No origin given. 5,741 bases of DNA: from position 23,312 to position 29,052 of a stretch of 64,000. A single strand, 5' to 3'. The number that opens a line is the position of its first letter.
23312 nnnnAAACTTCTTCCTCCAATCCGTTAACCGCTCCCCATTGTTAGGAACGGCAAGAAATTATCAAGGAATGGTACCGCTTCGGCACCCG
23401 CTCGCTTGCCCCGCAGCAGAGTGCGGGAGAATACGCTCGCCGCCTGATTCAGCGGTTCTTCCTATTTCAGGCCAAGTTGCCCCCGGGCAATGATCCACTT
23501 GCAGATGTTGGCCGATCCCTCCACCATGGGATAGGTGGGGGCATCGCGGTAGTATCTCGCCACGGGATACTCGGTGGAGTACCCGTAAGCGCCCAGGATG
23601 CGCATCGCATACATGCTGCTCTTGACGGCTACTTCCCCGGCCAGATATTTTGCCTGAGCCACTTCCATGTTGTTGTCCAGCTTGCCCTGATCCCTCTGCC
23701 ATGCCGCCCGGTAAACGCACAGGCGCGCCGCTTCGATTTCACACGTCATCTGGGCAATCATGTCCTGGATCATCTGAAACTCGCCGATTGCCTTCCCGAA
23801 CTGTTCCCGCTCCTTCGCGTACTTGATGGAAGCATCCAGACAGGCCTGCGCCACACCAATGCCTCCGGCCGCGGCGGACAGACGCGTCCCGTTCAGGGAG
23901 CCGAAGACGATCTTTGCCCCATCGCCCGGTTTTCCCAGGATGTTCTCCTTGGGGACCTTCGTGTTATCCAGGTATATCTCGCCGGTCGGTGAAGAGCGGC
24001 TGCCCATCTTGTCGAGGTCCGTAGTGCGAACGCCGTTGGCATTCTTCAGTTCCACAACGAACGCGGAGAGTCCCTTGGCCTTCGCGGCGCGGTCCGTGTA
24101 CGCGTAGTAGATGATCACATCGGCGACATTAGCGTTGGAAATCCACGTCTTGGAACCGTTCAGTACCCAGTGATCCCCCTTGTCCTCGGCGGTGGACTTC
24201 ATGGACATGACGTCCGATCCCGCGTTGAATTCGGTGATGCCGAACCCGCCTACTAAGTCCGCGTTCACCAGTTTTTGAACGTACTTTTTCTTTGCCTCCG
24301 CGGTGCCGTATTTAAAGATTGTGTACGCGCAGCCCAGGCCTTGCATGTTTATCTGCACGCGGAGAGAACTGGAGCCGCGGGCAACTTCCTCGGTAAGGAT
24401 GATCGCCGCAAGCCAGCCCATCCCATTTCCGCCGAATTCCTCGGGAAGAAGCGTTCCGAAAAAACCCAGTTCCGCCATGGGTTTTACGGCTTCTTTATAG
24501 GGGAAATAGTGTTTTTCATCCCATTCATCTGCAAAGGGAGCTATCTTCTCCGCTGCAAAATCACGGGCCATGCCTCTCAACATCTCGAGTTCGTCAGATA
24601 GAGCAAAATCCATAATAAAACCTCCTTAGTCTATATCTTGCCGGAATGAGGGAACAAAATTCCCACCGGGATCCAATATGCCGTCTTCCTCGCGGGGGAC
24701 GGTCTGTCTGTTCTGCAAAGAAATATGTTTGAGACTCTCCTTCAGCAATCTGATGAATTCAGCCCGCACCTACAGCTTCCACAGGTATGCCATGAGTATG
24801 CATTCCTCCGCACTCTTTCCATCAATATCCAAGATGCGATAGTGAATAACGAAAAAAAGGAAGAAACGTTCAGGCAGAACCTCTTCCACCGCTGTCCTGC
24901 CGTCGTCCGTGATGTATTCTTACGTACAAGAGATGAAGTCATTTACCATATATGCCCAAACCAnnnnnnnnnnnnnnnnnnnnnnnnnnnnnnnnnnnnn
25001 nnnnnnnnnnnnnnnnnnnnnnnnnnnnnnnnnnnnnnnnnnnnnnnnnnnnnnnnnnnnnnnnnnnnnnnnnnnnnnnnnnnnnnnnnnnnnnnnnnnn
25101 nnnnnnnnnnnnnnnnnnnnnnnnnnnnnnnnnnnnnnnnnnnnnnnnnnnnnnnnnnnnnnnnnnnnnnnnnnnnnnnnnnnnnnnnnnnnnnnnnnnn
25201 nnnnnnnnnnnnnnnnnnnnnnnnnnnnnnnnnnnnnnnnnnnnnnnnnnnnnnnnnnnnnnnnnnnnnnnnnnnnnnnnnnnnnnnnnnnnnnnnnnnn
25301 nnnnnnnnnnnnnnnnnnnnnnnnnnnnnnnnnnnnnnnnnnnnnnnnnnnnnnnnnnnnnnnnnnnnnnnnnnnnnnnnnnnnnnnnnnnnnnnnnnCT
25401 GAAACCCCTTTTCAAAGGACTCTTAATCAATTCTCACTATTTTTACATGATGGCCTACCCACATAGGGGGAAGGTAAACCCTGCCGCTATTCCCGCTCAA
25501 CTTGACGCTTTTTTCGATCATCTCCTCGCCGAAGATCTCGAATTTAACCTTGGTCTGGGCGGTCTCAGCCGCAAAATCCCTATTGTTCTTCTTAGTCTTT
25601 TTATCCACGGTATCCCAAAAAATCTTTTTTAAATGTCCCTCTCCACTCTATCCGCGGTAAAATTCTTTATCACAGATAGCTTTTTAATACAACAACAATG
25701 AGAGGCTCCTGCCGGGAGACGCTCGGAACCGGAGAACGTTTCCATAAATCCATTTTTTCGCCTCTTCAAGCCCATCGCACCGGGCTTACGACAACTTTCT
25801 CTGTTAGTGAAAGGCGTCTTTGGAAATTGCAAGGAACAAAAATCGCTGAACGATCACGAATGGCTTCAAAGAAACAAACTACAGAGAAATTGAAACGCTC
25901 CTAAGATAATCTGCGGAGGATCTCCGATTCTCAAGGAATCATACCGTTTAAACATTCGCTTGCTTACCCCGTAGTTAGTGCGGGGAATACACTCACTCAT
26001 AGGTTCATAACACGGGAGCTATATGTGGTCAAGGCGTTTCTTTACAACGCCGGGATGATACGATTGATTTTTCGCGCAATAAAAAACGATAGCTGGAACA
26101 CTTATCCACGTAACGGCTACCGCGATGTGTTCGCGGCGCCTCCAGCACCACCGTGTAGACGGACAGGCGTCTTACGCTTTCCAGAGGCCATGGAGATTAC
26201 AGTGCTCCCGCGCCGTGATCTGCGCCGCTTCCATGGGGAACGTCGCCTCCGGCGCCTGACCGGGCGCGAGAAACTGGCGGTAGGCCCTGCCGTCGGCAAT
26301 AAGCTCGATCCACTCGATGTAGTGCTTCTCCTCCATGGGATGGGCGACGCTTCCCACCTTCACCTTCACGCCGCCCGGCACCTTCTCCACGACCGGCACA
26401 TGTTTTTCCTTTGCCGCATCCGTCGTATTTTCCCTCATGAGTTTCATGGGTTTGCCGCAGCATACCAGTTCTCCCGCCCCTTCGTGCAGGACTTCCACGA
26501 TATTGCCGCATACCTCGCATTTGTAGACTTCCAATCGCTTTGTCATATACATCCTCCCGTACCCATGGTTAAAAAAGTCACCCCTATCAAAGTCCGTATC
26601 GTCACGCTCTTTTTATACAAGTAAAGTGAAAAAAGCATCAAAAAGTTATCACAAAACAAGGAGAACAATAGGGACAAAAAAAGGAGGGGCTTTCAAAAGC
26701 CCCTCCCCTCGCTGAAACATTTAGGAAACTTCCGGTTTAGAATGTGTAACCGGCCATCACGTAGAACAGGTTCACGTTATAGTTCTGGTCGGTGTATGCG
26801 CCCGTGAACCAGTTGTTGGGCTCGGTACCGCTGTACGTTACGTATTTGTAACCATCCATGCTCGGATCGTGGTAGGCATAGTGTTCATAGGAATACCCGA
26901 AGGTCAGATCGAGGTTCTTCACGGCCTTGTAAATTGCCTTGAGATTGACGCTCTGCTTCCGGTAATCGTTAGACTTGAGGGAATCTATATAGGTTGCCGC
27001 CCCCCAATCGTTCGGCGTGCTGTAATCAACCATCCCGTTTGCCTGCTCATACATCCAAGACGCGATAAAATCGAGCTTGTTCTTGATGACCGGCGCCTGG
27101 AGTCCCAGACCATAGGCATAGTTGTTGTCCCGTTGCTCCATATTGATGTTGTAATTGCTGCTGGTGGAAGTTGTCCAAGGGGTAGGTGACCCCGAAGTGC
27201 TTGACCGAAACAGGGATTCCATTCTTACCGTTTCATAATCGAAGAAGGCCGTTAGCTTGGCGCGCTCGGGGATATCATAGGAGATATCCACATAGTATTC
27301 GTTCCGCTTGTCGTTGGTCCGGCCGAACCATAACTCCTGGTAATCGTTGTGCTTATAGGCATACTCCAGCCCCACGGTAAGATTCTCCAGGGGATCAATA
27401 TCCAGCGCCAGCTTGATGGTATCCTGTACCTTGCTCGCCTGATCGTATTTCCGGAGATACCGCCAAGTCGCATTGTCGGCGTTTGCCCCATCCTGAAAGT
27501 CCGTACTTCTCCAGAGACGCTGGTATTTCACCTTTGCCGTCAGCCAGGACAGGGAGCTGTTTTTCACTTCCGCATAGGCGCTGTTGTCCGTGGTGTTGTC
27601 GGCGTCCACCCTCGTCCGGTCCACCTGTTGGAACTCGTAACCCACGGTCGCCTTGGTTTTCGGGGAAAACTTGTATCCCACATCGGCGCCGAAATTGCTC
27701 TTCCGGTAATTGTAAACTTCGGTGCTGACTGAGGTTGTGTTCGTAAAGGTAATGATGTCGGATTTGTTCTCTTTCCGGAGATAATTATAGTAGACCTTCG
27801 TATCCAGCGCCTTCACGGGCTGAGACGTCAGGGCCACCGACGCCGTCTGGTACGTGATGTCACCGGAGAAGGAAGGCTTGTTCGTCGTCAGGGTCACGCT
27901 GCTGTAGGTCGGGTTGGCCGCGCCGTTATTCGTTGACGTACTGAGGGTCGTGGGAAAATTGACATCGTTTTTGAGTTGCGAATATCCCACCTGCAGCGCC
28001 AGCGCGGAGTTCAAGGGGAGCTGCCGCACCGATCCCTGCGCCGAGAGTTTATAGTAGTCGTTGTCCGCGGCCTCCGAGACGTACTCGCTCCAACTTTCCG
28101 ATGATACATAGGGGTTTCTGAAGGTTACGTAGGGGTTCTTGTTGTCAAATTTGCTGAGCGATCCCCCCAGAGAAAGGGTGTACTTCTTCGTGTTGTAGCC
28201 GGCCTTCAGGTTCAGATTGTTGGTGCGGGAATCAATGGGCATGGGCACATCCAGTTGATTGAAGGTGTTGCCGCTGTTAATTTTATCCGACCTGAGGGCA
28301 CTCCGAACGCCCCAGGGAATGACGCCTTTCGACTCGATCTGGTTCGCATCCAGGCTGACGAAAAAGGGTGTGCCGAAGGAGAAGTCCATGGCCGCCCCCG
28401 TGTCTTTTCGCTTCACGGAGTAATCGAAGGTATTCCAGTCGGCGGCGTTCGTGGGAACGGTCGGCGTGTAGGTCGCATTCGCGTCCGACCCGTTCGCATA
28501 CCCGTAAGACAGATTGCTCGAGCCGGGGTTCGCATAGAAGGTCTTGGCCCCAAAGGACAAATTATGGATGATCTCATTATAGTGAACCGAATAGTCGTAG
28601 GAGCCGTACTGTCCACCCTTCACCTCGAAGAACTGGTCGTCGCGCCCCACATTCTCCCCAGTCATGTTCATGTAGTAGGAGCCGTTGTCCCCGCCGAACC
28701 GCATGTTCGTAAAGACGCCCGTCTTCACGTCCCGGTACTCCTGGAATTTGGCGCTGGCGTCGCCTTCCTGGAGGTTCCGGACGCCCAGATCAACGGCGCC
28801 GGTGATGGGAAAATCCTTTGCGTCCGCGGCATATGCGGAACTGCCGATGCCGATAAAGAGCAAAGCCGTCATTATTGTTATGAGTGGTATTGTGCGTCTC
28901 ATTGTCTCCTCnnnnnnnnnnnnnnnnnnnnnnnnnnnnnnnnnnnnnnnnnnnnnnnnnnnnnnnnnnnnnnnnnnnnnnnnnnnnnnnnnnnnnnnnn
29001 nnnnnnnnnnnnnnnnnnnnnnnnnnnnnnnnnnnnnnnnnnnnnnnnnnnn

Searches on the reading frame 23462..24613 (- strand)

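Call 10: search_protein_families(library=pfam, proteins=[window:23462-24613:-], max_evalue=0.0001)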
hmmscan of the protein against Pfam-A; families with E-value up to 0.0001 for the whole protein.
window:23462-24613:- (383 aa): 4 families
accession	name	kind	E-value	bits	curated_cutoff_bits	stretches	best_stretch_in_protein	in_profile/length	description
PF00441.29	Acyl-CoA_dh_1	-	1.4e-44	152.3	22.4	1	230-378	1-148/150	Acyl-CoA dehydrogenase, C-terminal domain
PF02771.21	Acyl-CoA_dh_N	-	2.2e-33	115.4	22.9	1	6-117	1-111/113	Acyl-CoA dehydrogenase, N-terminal domain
PF02770.24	Acyl-CoA_dh_M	-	2.7e-25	88.8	33.3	1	124-217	2-96/97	Acyl-CoA dehydrogenase, middle domain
PF08028.16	Acyl-CoA_dh_2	-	2.8e-19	70.2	22.7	1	246-360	2-125/134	Acyl-CoA dehydrogenase, C-terminal domain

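Call 78: search_protein_families(library=ncbifam, proteins=[window:23462-24613:-], max_evalue=0.00001)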
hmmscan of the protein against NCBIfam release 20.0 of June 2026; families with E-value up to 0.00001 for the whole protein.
window:23462-24613:- (383 aa): 22 families
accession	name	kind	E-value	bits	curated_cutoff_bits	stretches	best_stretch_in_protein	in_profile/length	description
NF045552.1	GlutCoADH_Des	equivalog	3.1e-221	734.4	470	1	1-382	1-382/387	glutaryl-CoA dehydrogenase Acd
NF042972.1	AcrlCoAredClosAcrC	equivalog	1.9e-96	323.1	640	1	1-378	1-375/378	acryloyl-CoA reductase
NF053553.1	prodigi_MBC_PigA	equivalog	1e-76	258.6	500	1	1-382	1-381/381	prodigiosin MBC biosynthesis dehydrogenase PigA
NF042439.1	SulpropCoADesulf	equivalog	1.2e-76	257.9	600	1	15-383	3-374/379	3-sulfinopropanoyl-CoA desulfinase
NF058590.1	AcCoDHFadEBacil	equivalog_domain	6.9e-74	249.4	600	1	5-376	21-407/586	acyl-CoA dehydrogenase FadE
NF043006.1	CyhCrbnylCoADH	equivalog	4.3e-71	239.9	650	1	7-377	6-373/380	cyclohexane-1-carbonyl-CoA dehydrogenase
NF045652.1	ProlPCPDhRedW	equivalog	3.3e-68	230.2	650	1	8-378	3-372/376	L-prolyl-[peptidyl-carrier protein] dehydrogenase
NF008997.0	PRK12341.1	equivalog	1.4e-65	221.8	537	1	1-377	1-374/382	acyl-CoA dehydrogenase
TIGR03207.1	cyc_hxne_CoA_dh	equivalog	5.9e-62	209.5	575.35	1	5-379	1-371/372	cyclohexanecarboxyl-CoA dehydrogenase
NF002885.1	PRK03354.1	equivalog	4.8e-55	187.1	540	1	1-363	1-357/378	crotonobetainyl-CoA dehydrogenase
NF052270.1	Staph_DH_FadE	equivalog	3.9e-48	164.2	600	1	7-378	24-392/400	acyl-CoA dehydrogenase FadE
TIGR03204.1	pimC_large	equivalog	4.6e-30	104.8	623.85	1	50-343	53-342/395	pimeloyl-CoA dehydrogenase large subunit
NF049984.1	Rv1679_FadE16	equivalog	5.8e-29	101.5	600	1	28-359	16-345/371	Rv1679 family acyl-CoA dehydrogenase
TIGR03203.1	pimD_small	equivalog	1.8e-25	89.9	652.7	1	44-357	44-354/378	pimeloyl-CoA dehydrogenase small subunit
NF007000.1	PRK09463.1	subfamily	6.3e-25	87.6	600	1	22-379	56-434/726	acyl-CoA dehydrogenase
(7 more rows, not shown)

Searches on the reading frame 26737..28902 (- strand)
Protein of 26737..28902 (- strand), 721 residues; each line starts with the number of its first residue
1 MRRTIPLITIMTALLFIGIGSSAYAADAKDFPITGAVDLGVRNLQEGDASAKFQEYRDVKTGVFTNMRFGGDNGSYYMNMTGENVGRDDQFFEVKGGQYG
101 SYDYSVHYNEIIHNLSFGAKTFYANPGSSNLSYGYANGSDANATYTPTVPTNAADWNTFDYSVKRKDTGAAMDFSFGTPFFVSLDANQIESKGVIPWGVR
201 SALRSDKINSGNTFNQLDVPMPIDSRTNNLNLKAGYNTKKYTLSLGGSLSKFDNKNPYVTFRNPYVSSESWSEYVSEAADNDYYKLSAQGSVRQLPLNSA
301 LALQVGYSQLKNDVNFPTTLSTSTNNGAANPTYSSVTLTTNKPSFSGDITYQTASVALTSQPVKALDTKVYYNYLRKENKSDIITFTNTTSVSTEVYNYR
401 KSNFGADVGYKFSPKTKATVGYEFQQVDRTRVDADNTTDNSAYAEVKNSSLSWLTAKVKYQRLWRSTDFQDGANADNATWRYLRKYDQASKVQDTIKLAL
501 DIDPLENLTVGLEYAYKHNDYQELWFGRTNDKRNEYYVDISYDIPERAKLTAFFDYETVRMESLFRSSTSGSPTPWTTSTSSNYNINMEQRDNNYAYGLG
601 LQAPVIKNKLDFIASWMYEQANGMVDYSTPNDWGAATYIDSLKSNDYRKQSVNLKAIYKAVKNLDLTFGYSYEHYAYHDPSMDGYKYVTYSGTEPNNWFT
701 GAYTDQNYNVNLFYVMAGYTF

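Call 10: search_protein_families(library=pfam, proteins=[window:26737-28902:-], max_evalue=0.0001)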
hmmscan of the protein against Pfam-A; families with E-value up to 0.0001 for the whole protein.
window:26737-28902:- (721 aa): 1 family
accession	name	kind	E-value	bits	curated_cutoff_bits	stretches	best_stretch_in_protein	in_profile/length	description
PF11854.14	MtrB_PioB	-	1.7e-78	265.3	23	1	62-721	23-635/635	Putative outer membrane beta-barrel porin, MtrB/PioB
